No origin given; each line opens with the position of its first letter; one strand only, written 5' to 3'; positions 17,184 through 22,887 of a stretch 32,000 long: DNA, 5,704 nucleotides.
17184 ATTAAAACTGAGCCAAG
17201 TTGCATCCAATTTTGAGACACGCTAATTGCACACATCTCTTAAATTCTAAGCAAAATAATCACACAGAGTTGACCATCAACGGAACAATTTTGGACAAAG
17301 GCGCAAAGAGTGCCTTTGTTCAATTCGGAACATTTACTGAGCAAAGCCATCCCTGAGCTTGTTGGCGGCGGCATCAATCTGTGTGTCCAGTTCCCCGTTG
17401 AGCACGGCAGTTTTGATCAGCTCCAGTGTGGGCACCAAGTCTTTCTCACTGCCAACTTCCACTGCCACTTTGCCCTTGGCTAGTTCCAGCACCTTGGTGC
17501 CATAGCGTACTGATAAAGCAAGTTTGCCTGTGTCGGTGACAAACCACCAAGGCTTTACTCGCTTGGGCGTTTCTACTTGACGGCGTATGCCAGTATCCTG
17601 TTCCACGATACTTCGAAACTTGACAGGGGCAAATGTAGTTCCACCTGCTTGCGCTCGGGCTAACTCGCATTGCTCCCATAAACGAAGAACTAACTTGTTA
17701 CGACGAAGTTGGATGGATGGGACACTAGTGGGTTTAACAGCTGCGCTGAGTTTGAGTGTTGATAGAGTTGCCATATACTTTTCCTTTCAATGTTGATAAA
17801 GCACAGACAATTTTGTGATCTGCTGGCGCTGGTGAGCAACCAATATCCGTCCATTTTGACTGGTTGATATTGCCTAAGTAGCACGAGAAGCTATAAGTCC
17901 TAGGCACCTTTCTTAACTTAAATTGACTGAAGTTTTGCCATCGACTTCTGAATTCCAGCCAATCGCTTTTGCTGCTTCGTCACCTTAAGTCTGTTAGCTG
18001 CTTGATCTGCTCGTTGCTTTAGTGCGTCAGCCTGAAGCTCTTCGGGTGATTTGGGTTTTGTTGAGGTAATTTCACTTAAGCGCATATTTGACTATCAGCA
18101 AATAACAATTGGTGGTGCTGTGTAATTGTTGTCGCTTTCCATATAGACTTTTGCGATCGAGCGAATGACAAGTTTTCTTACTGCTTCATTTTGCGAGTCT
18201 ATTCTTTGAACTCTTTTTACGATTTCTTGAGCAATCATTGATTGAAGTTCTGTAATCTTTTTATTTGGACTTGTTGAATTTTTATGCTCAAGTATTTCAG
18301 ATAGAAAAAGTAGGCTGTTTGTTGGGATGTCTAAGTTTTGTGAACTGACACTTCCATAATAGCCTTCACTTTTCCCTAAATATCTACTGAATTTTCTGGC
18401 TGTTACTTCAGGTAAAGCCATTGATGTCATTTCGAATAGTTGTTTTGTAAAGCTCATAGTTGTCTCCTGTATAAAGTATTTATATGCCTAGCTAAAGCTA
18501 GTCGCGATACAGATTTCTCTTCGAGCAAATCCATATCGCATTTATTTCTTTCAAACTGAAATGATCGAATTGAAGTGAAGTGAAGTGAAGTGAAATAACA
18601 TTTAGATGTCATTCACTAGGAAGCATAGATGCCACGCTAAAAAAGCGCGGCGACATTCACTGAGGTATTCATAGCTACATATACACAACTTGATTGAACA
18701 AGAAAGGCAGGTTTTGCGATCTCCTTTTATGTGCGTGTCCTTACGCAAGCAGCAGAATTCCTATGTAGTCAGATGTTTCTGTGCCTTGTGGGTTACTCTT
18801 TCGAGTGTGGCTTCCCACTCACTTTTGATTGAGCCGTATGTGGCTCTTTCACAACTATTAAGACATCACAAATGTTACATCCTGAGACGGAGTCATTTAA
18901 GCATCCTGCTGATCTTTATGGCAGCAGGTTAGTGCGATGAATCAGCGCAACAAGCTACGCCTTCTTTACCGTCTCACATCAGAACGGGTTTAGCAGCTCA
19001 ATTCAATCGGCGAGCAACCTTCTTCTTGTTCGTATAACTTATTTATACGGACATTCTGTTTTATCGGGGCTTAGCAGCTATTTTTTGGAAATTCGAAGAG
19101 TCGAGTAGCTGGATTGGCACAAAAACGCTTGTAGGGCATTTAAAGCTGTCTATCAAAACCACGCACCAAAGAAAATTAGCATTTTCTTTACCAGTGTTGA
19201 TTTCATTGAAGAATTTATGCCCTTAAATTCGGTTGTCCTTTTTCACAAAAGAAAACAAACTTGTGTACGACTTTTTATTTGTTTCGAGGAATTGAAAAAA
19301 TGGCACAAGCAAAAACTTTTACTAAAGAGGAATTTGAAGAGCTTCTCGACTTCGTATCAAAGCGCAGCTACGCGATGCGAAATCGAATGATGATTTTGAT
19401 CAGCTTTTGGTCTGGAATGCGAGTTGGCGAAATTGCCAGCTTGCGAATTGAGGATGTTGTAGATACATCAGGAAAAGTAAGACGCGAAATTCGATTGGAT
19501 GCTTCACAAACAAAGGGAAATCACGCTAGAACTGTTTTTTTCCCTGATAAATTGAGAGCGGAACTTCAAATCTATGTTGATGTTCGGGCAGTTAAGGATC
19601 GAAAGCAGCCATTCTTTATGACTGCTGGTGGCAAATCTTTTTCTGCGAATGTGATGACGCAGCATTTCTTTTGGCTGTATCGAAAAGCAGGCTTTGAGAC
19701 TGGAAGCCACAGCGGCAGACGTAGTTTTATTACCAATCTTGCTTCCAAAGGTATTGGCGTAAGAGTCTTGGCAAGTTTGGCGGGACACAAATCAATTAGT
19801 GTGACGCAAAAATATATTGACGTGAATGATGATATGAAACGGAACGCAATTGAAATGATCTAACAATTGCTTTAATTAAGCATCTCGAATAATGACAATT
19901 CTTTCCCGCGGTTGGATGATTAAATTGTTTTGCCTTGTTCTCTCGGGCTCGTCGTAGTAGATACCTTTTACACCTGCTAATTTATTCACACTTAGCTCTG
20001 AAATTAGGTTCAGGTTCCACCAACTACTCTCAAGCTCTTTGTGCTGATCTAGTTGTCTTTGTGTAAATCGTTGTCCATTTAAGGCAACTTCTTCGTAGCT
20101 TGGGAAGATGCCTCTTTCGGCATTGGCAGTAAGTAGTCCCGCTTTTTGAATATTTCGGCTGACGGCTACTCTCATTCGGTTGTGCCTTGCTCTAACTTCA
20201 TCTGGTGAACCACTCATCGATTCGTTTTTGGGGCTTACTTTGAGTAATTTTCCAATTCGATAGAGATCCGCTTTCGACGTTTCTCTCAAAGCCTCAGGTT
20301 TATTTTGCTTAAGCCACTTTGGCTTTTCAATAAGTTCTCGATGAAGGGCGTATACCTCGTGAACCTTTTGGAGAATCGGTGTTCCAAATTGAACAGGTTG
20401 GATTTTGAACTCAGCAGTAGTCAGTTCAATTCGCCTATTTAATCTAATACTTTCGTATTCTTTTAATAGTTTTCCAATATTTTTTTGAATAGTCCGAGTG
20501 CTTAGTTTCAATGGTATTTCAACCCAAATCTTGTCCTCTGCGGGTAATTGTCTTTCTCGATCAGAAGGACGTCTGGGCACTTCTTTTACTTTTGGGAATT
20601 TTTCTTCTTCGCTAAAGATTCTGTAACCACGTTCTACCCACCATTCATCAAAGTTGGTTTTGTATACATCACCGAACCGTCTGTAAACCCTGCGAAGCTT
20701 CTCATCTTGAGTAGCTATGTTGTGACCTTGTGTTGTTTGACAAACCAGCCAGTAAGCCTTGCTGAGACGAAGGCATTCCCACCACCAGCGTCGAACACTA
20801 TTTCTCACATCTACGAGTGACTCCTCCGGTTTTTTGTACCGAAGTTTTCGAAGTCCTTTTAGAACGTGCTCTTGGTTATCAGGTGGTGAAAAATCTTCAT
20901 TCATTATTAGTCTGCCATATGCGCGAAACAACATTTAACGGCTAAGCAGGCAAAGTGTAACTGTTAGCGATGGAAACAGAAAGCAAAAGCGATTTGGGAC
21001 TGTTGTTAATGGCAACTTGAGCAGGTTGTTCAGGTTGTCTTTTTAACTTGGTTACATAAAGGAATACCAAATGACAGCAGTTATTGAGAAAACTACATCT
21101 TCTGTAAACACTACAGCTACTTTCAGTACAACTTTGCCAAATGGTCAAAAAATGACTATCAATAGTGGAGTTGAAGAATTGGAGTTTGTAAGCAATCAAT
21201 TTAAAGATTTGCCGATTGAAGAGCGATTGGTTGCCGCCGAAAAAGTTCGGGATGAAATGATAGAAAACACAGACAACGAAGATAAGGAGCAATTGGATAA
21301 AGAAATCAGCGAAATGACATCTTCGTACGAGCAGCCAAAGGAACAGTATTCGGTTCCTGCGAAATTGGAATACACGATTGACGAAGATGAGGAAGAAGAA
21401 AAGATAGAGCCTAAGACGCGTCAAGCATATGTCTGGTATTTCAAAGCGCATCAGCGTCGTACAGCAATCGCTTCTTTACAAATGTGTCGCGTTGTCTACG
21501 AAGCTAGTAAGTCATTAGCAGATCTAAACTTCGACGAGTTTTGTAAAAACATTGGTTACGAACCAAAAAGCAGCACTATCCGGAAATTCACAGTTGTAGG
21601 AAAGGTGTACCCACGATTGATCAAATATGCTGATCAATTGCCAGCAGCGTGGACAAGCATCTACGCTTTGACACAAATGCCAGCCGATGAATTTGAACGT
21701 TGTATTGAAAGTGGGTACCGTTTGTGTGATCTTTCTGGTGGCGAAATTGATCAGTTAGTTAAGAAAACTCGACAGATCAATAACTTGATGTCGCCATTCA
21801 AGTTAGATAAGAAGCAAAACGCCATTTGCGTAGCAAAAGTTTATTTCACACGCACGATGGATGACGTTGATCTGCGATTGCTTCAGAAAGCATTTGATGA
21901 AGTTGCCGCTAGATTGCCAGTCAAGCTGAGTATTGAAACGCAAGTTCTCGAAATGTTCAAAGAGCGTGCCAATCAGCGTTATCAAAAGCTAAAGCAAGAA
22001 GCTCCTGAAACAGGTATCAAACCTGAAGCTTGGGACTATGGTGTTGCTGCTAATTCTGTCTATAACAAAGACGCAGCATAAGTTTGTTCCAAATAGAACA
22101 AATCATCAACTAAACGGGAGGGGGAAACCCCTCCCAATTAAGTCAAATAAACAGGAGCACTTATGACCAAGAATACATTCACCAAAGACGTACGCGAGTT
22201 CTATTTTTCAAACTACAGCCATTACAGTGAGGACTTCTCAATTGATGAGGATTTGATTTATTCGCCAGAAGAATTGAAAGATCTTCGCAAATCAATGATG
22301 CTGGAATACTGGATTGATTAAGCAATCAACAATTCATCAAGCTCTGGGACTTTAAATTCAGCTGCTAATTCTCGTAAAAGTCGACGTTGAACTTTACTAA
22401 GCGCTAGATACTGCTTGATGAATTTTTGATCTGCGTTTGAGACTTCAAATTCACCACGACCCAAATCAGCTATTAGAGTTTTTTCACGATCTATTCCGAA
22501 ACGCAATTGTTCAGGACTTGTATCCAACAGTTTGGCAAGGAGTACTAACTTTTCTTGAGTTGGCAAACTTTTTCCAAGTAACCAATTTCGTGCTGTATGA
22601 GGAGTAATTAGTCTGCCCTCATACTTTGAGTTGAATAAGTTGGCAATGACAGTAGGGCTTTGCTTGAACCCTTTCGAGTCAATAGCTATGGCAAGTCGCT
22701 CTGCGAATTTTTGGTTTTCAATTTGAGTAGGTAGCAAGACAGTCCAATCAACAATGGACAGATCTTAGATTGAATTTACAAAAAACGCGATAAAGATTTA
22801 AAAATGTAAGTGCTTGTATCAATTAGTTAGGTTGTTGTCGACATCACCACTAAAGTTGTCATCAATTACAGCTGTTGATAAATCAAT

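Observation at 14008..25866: The tRNA(CAT) island duplicates the 5' half of the tRNA plus its promoter, not the 3' end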

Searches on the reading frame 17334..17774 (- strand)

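Call 7: search_protein_families(library=pfam, proteins=[window:17334-17774:-], max_evalue=0.01)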
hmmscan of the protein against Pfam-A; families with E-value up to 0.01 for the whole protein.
window:17334-17774:- (146 aa): 1 family
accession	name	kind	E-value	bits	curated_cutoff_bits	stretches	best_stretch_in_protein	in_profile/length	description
PF20346.3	DUF6641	-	1.4e-14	54.7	27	1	18-130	33-140/143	Family of unknown function (DUF6641)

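Call 82: search_protein_families(library=phrogs, proteins=[window:17334-17774:-], max_evalue=0.001)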
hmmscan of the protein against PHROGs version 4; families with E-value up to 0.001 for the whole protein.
window:17334-17774:- (146 aa): 1 family
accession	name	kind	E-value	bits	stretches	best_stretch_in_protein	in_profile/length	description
phrog_31551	-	unknown function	2e-23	84.1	1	1-138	9-147/155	-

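Call 83: search_protein_families(library=padloc, proteins=[window:17334-17774:-], max_evalue=0.001)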
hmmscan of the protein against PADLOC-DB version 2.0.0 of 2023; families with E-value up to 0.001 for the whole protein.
window:17334-17774:- (146 aa): 0 families

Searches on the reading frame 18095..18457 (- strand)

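Call 7: search_protein_families(library=pfam, proteins=[window:18095-18457:-], max_evalue=0.01)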
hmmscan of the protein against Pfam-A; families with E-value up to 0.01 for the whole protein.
window:18095-18457:- (120 aa): 1 family
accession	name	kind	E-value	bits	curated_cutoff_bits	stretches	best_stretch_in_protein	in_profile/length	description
PF20331.3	DUF6626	-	0.0013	19.6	27.3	1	22-80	19-77/96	Family of unknown function (DUF6626)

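Call 82: search_protein_families(library=phrogs, proteins=[window:18095-18457:-], max_evalue=0.001)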
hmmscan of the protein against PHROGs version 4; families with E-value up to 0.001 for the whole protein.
window:18095-18457:- (120 aa): 0 families

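Call 83: search_protein_families(library=padloc, proteins=[window:18095-18457:-], max_evalue=0.001)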
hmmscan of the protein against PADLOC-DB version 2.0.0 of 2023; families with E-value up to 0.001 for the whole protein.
window:18095-18457:- (120 aa): 0 families

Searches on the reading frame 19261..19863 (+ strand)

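Call 7: search_protein_families(library=pfam, proteins=[window:19261-19863:+], max_evalue=0.01)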
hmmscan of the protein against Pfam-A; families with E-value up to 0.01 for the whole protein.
window:19261-19863:+ (200 aa): 1 family
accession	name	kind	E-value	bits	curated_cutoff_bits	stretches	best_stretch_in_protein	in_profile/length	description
PF00589.27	Phage_integrase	-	1.9e-27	96.5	27.1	1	19-190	2-170/172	Phage integrase family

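Call 68: search_protein_families(library=ncbifam, proteins=[window:19261-19863:+], max_evalue=0.01)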
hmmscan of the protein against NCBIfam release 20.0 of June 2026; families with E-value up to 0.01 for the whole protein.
window:19261-19863:+ (200 aa): 12 families
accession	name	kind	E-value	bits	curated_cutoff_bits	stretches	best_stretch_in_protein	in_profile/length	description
NF040815.2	recomb_XerA_Arch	equivalog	5.8e-24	85.1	220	1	16-194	93-260/263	site-specific tyrosine recombinase/integron integrase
TIGR02224.1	recomb_XerC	equivalog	5.1e-21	75.3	335.15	1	18-193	105-282/295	tyrosine recombinase XerC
TIGR02225.1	recomb_XerD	equivalog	1.8e-18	66.9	329.6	1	18-191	102-277/290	site-specific tyrosine recombinase XerD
NF001399.0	PRK00283.1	subfamily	1e-16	61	279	1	18-193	112-288/300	tyrosine recombinase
NF002331.0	PRK01287.1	subfamily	2.9e-13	49.5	371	1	12-188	134-312/365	site-specific tyrosine recombinase XerC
NF003462.0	PRK05084.1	equivalog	3.3e-13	49.1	267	1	17-199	170-355/360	tyrosine recombinase XerS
TIGR02249.1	integrase_gron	subfamily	7.3e-13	48.5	265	2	20-108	102-179/315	integron integrase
NF007370.0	PRK09870.1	subfamily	2.7e-10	40.2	221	1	18-189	11-180/200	tyrosine-type DNA invertase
NF007371.0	PRK09871.1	subfamily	2.1e-06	27.4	222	1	14-189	1-175/198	tyrosine-type DNA invertase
NF040693.1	recomb_GmtY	equivalog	7.2e-06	25.5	340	1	15-68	188-247/441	gamma-mobile-trio recombinase GmtY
NF041502.1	integrase_1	equivalog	1.4e-05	24.1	350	0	31-106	156-234/484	site-specific integrase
NF011946.0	PRK15417.1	equivalog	0.0018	17.5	435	0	148-188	275-315/337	integron integrase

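Call 82: search_protein_families(library=phrogs, proteins=[window:19261-19863:+], max_evalue=0.001)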
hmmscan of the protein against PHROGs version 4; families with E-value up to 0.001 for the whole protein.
window:19261-19863:+ (200 aa): 6 families
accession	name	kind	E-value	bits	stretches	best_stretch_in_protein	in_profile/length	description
phrog_216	-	integration and excision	6.4e-39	134.8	1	12-200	48-236/301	integrase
phrog_1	-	integration and excision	4.5e-31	109.8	1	17-199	268-446/611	integrase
phrog_9208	-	integration and excision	8.8e-06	26.7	1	44-192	109-233/241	integrase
phrog_23271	-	unknown function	1.1e-05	26.2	1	144-192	6-54/67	-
phrog_7685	-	integration and excision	3.7e-05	24.4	1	87-200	126-235/240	integrase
phrog_7269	-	integration and excision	0.00013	22.9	1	144-197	25-78/89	integrase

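Call 83: search_protein_families(library=padloc, proteins=[window:19261-19863:+], max_evalue=0.001)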
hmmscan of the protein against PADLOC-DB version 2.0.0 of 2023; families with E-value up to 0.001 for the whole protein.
window:19261-19863:+ (200 aa): 0 families

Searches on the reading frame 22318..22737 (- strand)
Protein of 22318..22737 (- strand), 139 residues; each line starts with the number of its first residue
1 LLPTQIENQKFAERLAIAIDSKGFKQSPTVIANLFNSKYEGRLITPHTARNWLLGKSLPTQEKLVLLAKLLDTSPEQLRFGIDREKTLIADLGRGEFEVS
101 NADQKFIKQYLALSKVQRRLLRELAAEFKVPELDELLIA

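Call 7: search_protein_families(library=pfam, proteins=[window:22318-22737:-], max_evalue=0.01)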
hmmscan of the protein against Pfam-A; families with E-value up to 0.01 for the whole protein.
window:22318-22737:- (139 aa): 1 family
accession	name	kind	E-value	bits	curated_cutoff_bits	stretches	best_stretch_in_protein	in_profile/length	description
PF01381.28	HTH_3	-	0.00027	21.3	23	1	44-78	21-55/55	Helix-turn-helix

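Call 82: search_protein_families(library=phrogs, proteins=[window:22318-22737:-], max_evalue=0.001)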
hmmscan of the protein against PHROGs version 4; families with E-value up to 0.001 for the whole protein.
window:22318-22737:- (139 aa): 3 families
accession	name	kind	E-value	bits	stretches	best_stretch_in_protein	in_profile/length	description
phrog_4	-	transcription regulation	1.5e-06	28.5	1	8-107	130-214/400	transcriptional repressor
phrog_8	-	transcription regulation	1.8e-05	25.3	1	12-124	163-256/346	transcriptional regulator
phrog_2967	-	transcription regulation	9.2e-05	23.1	1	7-79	7-70/225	transcriptional regulator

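Call 83: search_protein_families(library=padloc, proteins=[window:22318-22737:-], max_evalue=0.001)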
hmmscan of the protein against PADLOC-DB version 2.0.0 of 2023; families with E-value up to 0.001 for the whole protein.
window:22318-22737:- (139 aa): 0 families
